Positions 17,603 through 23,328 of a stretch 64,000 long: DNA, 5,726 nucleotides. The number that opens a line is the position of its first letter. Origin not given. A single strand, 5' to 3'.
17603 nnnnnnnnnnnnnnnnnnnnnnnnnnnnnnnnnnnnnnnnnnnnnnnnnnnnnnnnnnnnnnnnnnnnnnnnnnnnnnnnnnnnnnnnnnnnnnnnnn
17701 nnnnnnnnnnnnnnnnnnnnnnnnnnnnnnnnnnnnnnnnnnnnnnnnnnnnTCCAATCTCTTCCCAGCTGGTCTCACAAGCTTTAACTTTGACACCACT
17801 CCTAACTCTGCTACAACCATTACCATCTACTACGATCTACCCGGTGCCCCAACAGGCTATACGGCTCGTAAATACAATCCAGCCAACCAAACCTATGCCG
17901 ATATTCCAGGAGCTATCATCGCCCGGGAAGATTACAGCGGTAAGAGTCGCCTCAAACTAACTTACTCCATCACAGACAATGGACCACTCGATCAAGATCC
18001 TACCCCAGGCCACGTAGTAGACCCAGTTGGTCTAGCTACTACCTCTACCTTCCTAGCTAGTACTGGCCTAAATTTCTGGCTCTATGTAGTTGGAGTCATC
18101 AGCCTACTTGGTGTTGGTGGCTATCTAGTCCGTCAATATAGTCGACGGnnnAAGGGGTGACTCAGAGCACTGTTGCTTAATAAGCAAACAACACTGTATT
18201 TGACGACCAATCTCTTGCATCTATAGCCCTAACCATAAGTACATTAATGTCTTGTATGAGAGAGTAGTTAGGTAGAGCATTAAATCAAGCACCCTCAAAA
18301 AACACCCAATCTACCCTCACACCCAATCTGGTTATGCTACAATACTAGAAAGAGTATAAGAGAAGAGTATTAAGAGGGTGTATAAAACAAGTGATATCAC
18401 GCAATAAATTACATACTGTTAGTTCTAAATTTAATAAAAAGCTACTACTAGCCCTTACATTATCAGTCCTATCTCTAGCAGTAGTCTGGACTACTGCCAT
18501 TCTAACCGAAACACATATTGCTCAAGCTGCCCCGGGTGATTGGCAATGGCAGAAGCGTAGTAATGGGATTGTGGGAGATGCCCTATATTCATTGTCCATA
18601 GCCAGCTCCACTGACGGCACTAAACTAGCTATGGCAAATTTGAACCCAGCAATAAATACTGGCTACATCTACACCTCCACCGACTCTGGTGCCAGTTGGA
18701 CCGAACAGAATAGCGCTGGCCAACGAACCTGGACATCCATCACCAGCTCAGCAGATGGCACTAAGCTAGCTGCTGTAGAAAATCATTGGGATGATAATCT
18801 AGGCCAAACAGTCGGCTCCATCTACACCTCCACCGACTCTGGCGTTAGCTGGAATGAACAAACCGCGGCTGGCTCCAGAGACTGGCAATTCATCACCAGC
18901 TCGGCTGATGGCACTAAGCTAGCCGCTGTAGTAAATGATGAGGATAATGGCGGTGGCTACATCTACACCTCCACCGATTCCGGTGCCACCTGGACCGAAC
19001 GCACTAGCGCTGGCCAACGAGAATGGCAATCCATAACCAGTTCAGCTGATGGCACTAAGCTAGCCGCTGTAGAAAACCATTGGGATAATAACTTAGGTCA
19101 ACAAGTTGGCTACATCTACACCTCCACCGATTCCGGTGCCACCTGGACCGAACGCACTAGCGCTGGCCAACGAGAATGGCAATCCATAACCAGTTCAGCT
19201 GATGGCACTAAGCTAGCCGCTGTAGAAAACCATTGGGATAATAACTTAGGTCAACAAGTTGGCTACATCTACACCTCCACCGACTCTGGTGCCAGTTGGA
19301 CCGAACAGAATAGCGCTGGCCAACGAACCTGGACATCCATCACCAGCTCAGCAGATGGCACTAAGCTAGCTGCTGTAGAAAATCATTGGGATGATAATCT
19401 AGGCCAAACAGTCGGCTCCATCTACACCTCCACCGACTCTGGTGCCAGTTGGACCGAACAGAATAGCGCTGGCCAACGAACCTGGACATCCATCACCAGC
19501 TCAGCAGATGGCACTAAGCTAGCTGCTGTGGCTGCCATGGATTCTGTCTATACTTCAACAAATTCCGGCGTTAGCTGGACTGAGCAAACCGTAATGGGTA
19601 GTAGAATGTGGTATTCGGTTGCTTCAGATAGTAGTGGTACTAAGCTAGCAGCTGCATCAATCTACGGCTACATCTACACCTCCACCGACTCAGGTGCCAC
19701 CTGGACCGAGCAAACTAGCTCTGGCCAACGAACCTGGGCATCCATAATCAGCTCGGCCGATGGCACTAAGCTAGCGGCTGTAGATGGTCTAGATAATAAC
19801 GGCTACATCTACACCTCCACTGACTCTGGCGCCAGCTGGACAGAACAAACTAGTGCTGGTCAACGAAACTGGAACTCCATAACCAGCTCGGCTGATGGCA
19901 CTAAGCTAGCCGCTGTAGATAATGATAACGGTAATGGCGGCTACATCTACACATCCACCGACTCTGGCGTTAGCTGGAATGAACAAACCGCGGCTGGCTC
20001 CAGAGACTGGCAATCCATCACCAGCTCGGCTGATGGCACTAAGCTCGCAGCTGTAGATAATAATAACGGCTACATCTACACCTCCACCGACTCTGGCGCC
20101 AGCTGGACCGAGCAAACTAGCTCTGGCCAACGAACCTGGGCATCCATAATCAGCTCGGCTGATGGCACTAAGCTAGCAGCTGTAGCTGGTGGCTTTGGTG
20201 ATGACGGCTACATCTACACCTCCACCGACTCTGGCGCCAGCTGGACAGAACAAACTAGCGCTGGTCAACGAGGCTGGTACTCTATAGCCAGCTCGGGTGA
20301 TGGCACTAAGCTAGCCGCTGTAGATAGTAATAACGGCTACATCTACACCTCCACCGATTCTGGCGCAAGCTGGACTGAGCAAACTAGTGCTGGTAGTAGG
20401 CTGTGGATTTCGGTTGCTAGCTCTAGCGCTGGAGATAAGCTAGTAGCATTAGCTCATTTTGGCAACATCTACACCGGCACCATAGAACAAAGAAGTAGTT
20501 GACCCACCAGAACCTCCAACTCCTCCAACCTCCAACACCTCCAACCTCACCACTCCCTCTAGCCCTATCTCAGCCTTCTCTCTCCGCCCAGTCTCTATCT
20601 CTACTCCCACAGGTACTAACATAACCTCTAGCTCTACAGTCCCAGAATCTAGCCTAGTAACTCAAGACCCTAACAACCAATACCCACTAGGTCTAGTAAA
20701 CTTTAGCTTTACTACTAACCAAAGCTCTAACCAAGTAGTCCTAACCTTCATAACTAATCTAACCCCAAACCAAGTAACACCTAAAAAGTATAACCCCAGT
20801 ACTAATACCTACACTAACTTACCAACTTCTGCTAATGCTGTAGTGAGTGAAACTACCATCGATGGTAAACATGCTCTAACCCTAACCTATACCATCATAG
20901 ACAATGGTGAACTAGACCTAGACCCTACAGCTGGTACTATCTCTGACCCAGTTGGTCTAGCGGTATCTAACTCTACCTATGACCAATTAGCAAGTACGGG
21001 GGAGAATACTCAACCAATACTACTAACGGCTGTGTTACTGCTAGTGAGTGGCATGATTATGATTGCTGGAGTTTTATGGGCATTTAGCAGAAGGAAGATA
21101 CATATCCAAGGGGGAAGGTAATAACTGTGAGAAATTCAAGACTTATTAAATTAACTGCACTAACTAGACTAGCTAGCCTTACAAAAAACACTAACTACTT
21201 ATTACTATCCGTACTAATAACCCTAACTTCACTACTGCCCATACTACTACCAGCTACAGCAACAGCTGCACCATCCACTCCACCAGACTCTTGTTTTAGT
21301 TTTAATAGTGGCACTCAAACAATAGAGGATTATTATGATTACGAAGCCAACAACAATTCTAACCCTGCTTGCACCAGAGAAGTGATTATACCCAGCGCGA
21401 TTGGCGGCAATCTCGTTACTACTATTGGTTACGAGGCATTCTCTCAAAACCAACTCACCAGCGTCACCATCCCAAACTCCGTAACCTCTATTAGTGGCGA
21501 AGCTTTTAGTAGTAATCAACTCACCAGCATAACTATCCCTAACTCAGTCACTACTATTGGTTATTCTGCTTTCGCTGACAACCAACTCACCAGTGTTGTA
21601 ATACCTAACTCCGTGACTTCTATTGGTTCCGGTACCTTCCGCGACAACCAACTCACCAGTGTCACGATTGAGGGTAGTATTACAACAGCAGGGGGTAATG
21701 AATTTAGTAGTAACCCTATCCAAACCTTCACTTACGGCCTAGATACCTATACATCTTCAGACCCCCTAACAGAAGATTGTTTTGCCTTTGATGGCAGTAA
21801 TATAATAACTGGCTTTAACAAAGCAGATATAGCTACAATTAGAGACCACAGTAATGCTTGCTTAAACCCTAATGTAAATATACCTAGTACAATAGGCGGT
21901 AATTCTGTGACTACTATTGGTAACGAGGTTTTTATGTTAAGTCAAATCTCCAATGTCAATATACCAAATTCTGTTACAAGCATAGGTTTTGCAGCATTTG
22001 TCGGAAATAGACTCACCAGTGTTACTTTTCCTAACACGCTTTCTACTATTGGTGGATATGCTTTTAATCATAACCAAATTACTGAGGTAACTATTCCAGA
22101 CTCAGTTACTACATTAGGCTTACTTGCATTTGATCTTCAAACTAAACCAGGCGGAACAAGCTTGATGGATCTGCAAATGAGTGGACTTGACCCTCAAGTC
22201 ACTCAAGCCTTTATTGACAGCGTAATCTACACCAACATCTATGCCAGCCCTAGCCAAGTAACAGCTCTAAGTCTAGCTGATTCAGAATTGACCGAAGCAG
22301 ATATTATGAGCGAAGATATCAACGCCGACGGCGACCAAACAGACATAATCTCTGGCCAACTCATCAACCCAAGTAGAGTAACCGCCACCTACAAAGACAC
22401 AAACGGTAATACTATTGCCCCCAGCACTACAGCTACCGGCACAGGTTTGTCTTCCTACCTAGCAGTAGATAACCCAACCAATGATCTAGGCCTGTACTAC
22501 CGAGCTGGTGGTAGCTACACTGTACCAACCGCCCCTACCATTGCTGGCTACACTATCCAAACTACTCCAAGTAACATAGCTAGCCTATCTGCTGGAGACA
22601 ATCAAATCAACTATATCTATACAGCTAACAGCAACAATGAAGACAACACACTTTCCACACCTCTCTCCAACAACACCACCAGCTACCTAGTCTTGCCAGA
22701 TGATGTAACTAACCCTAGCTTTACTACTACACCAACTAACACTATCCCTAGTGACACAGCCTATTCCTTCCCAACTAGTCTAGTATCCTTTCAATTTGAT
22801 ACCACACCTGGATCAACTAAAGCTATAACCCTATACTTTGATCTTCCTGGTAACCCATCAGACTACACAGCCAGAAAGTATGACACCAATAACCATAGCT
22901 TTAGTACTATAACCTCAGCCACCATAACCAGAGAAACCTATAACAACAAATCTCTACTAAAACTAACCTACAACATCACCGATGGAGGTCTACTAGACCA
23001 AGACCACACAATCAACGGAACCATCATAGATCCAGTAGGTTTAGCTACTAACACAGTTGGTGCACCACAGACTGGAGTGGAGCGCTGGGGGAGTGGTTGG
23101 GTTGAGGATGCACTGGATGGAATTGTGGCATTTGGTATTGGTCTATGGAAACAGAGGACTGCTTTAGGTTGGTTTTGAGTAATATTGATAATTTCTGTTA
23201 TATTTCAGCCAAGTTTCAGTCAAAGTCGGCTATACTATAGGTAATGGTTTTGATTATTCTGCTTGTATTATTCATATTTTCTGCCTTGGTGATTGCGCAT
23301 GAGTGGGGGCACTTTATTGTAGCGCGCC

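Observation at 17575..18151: Shared C-terminal 'stalk + LAxTG' sorting module on three unrelated surface-protein architectures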

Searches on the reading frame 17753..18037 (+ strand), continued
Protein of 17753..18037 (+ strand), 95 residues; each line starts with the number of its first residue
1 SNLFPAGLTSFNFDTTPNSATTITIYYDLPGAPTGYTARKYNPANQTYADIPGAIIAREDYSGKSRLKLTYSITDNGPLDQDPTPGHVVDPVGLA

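Call 86: search_solved_structures(query=A4, max_evalue=0.1, show_alignments=5)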
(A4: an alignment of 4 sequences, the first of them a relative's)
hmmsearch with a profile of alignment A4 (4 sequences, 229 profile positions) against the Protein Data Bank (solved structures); distinct sequences matched with E-value up to 0.1: 33.
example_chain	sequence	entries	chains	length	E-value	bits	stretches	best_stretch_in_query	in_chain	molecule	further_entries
4d70_A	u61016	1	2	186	2.9e-06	30.2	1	96-225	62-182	SORTASE FAMILY PROTEIN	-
4d7w_A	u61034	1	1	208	3.1e-06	30.1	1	78-220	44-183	SORTASE FAMILY PROTEIN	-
8t28_A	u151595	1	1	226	6e-06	29.1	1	96-222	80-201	Class C sortase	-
5utt_A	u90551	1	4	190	2.1e-05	27.4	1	104-201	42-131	Sortase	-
2ln7_A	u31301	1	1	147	2.8e-05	26.9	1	143-227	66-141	LPXTG-site transpeptidase family protein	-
3rcc_A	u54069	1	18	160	0.00019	24.2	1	98-227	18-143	Sortase SrtA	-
7s56_A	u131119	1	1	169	0.00022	24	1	98-227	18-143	Class A sortase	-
8gr6_A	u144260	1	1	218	0.00037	23.3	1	158-221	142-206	Sortase-like protein, putative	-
2kw8_A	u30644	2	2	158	0.00064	22.5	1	92-222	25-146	LPXTG-site transpeptidase family protein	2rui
3rbj_A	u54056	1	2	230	0.00087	22.1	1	42-196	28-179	Sortase family protein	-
9m4u_B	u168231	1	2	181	0.00088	22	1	154-201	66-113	Peptidase C60, sortase A and B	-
9iok_A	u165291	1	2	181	0.00091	22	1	154-201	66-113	Peptidase C60, sortase A and B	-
9m5i_B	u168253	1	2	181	0.00093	22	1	154-201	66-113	Peptidase C60, sortase A and B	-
3rbi_A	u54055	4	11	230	0.00093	22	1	44-212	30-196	Sortase family protein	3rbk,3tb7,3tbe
9iv0_A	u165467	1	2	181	0.00095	21.9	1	154-201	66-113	Peptidase C60, sortase A and B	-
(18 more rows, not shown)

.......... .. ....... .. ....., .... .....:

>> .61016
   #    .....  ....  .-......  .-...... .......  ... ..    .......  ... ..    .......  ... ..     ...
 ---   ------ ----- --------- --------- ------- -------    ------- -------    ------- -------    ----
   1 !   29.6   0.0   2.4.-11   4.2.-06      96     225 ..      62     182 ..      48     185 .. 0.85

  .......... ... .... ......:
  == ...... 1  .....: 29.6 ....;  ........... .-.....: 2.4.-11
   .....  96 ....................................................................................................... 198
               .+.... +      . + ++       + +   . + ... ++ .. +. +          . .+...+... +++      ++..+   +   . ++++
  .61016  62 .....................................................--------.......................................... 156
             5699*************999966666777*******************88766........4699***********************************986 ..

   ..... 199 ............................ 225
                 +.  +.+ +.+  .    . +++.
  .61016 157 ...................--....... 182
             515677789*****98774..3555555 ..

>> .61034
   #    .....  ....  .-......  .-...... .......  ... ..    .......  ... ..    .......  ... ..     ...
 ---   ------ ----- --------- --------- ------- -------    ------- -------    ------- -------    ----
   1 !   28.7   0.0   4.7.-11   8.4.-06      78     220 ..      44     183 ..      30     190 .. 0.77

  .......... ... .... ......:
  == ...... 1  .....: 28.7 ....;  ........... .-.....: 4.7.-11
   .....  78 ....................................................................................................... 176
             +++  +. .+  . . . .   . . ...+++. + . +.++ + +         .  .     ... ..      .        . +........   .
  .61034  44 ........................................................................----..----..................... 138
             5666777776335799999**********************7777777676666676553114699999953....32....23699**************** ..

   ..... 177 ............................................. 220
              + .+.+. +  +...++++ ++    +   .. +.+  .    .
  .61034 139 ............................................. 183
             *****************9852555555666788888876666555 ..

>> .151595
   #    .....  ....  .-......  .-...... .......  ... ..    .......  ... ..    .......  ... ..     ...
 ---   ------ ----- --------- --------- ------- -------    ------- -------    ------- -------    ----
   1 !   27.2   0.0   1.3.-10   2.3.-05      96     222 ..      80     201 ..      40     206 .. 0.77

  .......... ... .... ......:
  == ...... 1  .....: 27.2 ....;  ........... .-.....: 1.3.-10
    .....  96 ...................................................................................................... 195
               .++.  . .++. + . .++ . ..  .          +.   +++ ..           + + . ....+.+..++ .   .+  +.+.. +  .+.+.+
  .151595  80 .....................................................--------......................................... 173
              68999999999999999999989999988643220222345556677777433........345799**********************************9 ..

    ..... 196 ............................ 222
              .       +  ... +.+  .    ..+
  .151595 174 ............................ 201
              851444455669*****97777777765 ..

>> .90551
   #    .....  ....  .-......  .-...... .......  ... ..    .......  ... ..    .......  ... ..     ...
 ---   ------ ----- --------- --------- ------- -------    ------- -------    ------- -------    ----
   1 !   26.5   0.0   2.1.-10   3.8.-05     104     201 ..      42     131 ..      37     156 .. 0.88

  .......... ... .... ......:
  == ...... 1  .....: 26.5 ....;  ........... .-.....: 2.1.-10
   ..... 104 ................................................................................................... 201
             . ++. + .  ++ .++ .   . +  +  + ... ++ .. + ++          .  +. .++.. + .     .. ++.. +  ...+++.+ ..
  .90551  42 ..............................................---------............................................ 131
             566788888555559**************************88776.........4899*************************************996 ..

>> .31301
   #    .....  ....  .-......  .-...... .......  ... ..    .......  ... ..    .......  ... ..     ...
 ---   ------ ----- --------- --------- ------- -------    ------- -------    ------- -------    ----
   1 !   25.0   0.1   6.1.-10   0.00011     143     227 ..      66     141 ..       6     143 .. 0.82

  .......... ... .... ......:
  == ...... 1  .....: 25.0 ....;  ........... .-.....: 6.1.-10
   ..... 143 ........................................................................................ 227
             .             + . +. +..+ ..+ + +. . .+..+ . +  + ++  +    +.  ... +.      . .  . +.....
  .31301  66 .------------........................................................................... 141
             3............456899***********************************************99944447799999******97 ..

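Call 90: find_homologous_proteins(query=A5, max_evalue=1e-10)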
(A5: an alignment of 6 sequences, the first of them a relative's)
Query A5 (6 sequences) (222 aa, profile of the alignment): 798 proteins with E <= 1e-10 among 8000 candidates; the best 120 are listed.
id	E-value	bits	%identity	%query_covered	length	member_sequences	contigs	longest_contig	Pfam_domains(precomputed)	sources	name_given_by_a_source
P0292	2.4e-97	343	100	100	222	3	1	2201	PF04203.19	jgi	-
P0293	5.0e-93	329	60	93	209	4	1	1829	PF04203.19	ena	-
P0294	1.9e-91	324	56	98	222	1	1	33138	PF04203.19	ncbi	-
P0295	7.5e-87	309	65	95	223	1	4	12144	PF04203.19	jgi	jgi:sortase A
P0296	1.8e-86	308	60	96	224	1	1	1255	PF04203.19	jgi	jgi:sortase A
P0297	5.2e-86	306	67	94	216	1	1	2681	PF04203.19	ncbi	-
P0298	6.4e-86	306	62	99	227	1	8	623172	PF04203.19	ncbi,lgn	-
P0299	6.5e-86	306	64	93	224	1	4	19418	PF04203.19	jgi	jgi:sortase A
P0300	7.6e-86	306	63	89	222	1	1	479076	PF04203.19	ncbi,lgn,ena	-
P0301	8.8e-86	306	65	94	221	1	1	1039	PF04203.19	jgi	jgi:sortase A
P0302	9.3e-86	305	64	95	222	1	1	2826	PF04203.19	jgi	jgi:sortase A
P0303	1.0e-85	305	61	97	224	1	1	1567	PF04203.19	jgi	jgi:sortase (surface protein transpeptidase)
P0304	2.7e-85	304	68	86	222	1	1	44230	PF04203.19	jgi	jgi:LPXTG-site transpeptidase (sortase) family protein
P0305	2.8e-85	304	65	86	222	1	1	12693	PF04203.19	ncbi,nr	ncbi:MAG: peptidase sortase [Candidatus Saccharibacteria bacterium]|nr:peptidase sortase [Candidatus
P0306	3.3e-85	304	64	95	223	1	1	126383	PF04203.19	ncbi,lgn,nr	ncbi:MAG TPA: class F sortase [Candidatus Saccharimonadales bacterium]|nr:class F sortase [Candidatu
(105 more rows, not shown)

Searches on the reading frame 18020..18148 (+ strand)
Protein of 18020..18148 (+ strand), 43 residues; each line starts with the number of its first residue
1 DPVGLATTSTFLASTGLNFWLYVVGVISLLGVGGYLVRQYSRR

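Call 77: search_protein_families(library=ncbifam, proteins=[window:18020-18148:+], max_evalue=10)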
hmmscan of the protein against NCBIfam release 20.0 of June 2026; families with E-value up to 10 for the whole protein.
seq(43 aa): 2 families
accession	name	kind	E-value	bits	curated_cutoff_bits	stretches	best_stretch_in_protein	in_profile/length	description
TIGR01167.1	LPXTG_anchor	domain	0.037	14.7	15.9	1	12-39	2-30/34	LPXTG cell wall anchor domain-containing protein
NF033158.1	Myrrcad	domain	0.052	13.1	33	1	23-39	12-28/36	MyrrCad domain-containing protein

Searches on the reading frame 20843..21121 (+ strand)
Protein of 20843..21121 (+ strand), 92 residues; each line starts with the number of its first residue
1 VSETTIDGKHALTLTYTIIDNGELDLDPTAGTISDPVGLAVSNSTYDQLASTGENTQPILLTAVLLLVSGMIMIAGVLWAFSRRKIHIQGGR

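Call 5: search_protein_families(library=ncbifam, proteins=[window:20843-21121:+], max_evalue=0.01)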
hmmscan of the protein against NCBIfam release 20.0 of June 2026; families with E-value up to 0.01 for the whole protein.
window:20843-21121:+ (92 aa): 1 family
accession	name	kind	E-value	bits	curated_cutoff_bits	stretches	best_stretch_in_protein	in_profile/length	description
NF041766.1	choice_anch_U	domain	7e-06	26.8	32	1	4-41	57-92/92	choice-of-anchor U domain-containing protein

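Call 6: search_protein_families(library=pfam, proteins=[window:20843-21121:+], max_evalue=0.01)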
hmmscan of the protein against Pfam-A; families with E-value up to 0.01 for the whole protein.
window:20843-21121:+ (92 aa): 1 family
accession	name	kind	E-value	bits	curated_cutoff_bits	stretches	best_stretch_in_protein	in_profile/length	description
PF00746.26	Gram_pos_anchor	-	0.0029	18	20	0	62-85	17-40/43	LPXTG cell wall anchor motif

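Call 88: find_encoding_contigs(protein=window:20843-21121:+, flank=4000, max_places=5)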
Protein window:20843-21121:+ (92 aa): no gene with exactly this product is on record in the collection.

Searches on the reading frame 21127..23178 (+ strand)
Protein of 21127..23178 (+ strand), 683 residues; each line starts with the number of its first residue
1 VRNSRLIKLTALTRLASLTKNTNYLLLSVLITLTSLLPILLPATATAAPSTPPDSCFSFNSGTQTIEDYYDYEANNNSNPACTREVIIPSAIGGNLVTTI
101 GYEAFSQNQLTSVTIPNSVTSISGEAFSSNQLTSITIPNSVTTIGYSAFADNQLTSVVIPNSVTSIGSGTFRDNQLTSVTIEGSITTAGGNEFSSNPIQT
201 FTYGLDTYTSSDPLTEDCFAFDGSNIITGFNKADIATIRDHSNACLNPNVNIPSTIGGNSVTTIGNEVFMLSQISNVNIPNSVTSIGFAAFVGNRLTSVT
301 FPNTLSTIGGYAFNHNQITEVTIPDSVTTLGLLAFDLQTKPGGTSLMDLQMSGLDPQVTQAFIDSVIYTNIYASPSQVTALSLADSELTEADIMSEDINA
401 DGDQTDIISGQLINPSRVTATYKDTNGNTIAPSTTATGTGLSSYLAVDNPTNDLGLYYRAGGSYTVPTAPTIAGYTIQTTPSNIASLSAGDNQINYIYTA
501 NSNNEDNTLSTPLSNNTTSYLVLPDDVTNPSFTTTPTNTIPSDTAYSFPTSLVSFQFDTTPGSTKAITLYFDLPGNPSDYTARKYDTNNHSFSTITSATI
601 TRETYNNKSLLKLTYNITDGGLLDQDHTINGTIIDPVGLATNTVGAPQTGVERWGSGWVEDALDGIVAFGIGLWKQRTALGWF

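Call 5: search_protein_families(library=ncbifam, proteins=[window:21127-23178:+], max_evalue=0.01)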
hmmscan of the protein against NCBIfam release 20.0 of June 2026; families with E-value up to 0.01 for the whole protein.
window:21127-23178:+ (683 aa): 3 families
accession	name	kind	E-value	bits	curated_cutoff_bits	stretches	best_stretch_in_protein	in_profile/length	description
NF047961.1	adhesin_HupY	equivalog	1.8e-30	105.8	1250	2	103-204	181-284/978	leucine-rich repeat adhesin HupY/LrrG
NF041766.1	choice_anch_U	domain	1.7e-15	57.6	32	1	544-640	3-91/92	choice-of-anchor U domain-containing protein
NF045861.1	glide_Gli349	exception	2.4e-10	37.7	1750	2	83-157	2675-2749/3169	gliding machinery surface structure protein Gli349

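Call 6: search_protein_families(library=pfam, proteins=[window:21127-23178:+], max_evalue=0.01)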
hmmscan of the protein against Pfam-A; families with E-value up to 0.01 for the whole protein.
window:21127-23178:+ (683 aa): 4 families
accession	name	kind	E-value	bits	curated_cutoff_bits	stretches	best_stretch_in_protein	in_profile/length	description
PF13306.12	LRR_5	-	2.2e-44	150.8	27.7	2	98-204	1-109/127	BspA type Leucine rich repeat region (6 copies)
PF06458.18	MucBP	-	1.5e-07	32.5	23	1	418-499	2-63/63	MucBP domain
PF05725.18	FNIP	-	1.8e-06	28.4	21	0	107-144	3-39/44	FNIP Repeat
PF00207.28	A2M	-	0.0045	17.2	21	0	316-340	15-39/92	Alpha-2-macroglobulin family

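Call 89: find_encoding_contigs(protein=window:21127-23178:+, flank=4000, max_places=5)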
Protein window:21127-23178:+ (683 aa): no gene with exactly this product is on record in the collection.
